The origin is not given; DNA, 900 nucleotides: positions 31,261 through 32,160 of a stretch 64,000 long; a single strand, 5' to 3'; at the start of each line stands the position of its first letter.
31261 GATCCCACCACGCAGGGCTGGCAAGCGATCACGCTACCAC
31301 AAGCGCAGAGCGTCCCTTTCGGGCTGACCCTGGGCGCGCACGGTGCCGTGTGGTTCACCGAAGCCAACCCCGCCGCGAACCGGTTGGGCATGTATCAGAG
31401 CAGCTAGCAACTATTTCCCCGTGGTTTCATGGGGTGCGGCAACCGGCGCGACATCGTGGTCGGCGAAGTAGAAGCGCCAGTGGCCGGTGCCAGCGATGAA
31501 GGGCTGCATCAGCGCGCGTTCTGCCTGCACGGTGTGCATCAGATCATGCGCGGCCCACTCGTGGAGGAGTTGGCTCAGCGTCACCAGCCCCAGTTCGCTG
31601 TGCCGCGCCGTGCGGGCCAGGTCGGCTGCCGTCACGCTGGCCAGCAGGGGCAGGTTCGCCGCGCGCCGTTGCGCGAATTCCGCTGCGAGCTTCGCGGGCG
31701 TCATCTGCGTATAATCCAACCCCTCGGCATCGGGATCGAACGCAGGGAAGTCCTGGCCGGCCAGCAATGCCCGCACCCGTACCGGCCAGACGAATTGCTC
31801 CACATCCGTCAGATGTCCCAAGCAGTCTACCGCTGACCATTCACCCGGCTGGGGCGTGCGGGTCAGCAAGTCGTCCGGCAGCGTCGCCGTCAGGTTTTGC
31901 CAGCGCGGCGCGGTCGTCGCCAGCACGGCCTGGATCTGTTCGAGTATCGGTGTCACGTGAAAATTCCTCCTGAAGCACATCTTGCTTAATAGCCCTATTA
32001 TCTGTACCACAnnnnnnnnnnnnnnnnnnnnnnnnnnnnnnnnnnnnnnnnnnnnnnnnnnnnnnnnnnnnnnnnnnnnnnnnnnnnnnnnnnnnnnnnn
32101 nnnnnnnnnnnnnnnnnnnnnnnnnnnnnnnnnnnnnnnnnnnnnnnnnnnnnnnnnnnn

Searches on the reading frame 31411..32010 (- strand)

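Call 63: search_protein_families(library=pfam, max_evalue=0.0001, proteins=[window:31411-32010:-])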
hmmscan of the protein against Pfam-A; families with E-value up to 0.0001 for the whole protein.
window:31411-32010:- (199 aa): 1 family
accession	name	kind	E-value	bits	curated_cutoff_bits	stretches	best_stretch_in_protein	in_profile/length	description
PF12867.12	DinB_2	-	1.4e-19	71.2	24.8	1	33-162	5-127/128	DinB superfamily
